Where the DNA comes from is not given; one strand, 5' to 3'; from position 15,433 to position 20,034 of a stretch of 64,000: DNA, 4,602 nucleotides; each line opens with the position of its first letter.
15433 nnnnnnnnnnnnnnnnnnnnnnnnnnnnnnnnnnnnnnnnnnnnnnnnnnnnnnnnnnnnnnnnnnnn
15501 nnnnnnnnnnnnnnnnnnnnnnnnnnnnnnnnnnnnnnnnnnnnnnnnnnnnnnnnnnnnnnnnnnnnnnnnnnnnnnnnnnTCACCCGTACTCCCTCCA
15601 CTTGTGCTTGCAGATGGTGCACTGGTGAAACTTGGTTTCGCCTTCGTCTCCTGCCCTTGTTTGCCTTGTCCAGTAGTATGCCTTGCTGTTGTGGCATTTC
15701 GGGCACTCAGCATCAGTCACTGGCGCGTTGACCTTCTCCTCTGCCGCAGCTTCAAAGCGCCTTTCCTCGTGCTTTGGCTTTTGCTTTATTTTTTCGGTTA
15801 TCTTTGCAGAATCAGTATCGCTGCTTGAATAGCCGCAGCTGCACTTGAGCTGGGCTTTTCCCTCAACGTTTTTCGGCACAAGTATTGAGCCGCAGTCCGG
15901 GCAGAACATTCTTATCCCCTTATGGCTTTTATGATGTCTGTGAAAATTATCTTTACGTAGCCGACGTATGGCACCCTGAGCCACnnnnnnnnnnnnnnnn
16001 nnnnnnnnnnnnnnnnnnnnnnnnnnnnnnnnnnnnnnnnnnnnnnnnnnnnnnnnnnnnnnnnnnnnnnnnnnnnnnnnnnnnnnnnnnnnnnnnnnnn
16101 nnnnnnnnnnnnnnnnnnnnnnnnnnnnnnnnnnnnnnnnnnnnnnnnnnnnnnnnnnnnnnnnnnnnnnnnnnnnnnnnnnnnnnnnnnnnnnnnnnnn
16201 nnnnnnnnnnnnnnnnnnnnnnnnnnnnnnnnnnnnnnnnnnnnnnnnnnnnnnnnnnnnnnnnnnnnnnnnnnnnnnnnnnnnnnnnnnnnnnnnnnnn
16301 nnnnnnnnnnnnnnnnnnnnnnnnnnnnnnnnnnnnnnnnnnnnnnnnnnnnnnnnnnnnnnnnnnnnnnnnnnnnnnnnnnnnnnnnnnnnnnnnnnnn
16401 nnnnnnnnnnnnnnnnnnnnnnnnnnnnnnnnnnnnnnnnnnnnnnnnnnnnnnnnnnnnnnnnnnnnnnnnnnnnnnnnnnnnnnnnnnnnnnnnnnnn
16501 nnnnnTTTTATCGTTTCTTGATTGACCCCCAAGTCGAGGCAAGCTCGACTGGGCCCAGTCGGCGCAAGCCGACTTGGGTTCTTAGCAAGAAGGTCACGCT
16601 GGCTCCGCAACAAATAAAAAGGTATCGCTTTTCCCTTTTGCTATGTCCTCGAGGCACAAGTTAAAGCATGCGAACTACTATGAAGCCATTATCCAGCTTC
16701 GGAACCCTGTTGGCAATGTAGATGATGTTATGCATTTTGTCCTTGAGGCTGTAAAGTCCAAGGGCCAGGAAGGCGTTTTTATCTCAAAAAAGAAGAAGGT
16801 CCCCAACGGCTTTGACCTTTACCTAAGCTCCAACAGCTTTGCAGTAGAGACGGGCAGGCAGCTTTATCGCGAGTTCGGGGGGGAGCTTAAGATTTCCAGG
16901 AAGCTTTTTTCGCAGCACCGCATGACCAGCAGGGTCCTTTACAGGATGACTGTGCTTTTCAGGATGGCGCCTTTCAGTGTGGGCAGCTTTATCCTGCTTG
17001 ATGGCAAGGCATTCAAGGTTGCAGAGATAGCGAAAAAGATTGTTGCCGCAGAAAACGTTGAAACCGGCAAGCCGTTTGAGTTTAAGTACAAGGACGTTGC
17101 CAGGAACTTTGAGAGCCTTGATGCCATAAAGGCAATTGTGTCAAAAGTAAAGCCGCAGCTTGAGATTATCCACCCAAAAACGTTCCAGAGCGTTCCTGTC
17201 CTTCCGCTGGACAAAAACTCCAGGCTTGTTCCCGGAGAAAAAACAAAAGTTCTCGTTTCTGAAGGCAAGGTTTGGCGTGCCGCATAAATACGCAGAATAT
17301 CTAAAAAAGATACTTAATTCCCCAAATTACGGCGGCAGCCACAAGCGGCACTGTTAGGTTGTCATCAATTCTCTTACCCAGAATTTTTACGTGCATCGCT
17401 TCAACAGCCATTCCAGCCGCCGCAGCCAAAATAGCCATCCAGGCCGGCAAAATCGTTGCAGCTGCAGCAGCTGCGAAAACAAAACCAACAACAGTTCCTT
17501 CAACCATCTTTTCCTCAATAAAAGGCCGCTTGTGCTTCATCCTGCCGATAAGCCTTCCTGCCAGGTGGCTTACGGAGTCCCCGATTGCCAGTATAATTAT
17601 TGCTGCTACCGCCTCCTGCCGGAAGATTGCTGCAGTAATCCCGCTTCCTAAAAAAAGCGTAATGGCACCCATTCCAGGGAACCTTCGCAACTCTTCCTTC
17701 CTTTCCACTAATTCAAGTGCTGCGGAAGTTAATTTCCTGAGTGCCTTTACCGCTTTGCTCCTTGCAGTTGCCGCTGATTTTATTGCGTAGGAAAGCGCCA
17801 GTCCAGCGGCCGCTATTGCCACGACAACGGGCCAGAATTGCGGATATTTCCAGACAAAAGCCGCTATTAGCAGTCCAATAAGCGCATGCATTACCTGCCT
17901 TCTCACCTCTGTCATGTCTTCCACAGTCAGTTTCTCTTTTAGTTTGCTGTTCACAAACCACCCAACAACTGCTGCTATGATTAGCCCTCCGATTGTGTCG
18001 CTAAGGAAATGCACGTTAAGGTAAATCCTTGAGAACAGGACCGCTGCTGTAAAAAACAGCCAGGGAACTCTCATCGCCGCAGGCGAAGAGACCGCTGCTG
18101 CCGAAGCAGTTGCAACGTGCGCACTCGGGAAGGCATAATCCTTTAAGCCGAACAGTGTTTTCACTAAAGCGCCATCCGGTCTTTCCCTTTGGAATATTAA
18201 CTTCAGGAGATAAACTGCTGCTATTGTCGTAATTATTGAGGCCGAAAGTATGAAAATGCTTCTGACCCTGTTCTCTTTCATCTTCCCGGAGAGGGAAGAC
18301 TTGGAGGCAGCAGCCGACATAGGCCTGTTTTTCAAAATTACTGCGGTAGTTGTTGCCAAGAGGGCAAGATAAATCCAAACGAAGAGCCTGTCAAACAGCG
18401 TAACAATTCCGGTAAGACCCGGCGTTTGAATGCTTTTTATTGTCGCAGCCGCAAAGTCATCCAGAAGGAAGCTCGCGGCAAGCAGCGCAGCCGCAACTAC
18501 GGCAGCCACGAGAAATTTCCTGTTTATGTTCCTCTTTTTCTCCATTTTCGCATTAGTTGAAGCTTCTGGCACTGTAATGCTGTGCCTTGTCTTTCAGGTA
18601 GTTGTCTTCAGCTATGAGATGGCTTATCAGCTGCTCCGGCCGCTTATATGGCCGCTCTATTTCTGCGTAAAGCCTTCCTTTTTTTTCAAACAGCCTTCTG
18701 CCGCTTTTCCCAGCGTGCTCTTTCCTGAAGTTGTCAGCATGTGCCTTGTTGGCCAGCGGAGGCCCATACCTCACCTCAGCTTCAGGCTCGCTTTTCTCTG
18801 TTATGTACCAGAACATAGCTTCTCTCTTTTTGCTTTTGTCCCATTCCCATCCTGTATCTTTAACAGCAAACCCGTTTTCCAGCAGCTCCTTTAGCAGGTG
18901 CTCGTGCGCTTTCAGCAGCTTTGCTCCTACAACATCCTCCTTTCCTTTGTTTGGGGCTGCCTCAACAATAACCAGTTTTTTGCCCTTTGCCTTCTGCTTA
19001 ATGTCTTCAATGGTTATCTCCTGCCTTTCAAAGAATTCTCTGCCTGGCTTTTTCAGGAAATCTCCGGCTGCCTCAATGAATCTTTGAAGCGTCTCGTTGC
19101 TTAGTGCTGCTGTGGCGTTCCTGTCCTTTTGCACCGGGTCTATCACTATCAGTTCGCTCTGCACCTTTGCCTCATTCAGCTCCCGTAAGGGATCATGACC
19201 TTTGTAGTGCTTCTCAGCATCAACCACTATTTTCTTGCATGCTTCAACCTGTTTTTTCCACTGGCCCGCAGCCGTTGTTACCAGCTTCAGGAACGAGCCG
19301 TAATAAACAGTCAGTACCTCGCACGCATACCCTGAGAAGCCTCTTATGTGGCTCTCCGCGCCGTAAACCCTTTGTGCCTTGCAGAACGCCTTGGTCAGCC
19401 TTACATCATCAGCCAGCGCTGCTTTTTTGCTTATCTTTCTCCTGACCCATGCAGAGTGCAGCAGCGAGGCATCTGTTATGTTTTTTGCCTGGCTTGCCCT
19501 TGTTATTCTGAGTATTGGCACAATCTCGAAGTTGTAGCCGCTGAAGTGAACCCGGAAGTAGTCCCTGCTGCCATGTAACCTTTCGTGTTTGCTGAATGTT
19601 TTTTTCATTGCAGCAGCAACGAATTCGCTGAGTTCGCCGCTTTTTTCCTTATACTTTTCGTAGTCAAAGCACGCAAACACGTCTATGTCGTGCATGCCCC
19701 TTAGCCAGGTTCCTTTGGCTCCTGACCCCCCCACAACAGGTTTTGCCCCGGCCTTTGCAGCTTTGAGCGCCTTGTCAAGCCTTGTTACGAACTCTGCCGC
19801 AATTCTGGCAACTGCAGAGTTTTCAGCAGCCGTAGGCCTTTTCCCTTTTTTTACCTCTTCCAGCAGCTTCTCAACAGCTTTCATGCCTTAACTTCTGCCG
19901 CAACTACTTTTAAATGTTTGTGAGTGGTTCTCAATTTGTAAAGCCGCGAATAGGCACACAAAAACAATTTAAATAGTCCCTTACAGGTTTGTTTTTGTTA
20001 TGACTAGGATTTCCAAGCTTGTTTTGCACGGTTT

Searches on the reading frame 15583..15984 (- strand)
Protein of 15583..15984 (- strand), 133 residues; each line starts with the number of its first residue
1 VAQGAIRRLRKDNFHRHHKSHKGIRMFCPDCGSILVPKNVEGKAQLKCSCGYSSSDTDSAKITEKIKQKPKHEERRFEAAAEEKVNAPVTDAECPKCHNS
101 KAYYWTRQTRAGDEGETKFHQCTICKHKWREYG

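Call 84: search_protein_families(library=pfam, proteins=[window:15583-15984:-], max_evalue=0.0001)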
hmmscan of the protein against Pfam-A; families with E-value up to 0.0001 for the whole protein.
window:15583-15984:- (133 aa): 2 families
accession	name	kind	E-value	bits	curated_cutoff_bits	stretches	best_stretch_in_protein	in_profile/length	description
PF01096.23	Zn_ribbon_TFIIS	-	3.8e-17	62.3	21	1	92-130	1-39/39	Transcription factor S-II (TFIIS)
PF03264.19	Cytochrom_NNT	-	1.1e-06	29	24.1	1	16-118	56-152/174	NapC/NirT cytochrome c family, N-terminal region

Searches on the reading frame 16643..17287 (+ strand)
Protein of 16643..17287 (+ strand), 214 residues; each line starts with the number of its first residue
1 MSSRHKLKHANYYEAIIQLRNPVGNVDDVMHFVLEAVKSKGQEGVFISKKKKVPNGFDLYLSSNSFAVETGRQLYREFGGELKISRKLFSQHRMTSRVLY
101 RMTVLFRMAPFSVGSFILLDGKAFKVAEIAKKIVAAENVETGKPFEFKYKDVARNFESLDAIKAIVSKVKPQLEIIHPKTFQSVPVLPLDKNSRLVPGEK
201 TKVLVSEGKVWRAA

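Call 80: search_protein_families(library=pfam, proteins=[window:16643-17287:+], max_evalue=0.0001)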
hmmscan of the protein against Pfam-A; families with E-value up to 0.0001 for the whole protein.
window:16643-17287:+ (214 aa): 1 family
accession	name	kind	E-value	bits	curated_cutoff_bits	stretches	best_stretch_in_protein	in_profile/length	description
PF04981.18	NMD3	-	6e-14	52.6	24.9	1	9-107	141-242/243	NMD3 family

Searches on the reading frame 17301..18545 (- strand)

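Call 80: search_protein_families(library=pfam, proteins=[window:17301-18545:-], max_evalue=0.0001)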
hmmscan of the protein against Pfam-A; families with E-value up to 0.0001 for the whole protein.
window:17301-18545:- (414 aa): 1 family
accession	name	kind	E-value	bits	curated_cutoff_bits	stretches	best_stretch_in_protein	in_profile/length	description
PF01569.27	PAP2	-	6e-14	52.4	27.2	1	98-199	3-122/130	PAP2 superfamily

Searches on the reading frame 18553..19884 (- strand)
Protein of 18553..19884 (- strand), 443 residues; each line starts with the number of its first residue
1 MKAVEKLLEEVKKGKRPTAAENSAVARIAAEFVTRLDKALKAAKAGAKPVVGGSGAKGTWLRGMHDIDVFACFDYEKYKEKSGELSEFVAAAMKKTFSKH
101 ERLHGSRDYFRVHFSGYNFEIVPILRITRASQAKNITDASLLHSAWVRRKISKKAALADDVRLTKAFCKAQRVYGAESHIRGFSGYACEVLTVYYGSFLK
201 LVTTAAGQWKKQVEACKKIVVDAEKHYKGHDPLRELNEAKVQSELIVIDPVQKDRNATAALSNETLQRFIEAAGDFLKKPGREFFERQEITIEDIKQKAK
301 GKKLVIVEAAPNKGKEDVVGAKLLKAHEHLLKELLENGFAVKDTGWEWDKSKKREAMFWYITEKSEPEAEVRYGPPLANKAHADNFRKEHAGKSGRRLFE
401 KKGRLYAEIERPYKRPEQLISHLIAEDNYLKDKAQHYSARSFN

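Call 80: search_protein_families(library=pfam, proteins=[window:18553-19884:-], max_evalue=0.0001)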
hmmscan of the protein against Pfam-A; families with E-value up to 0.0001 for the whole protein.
window:18553-19884:- (443 aa): 4 families
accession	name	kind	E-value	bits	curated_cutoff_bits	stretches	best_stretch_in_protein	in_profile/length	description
PF09249.16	tRNA_NucTransf2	-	4.6e-34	117.5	27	1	159-286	1-113/113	tRNA nucleotidyltransferase, second domain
PF21133.2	CAA_C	-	4.7e-11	43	22.2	1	301-425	2-121/144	CCA-adding enzyme, C-terminal domain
PF01909.29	NTP_transf_2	-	1e-05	26.3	21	1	37-139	5-89/93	Nucleotidyltransferase domain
PF18144.7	SMODS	-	7.8e-05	23.4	26.5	0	19-129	18-135/164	Second Messenger Oligonucleotide or Dinucleotide Synthetase domain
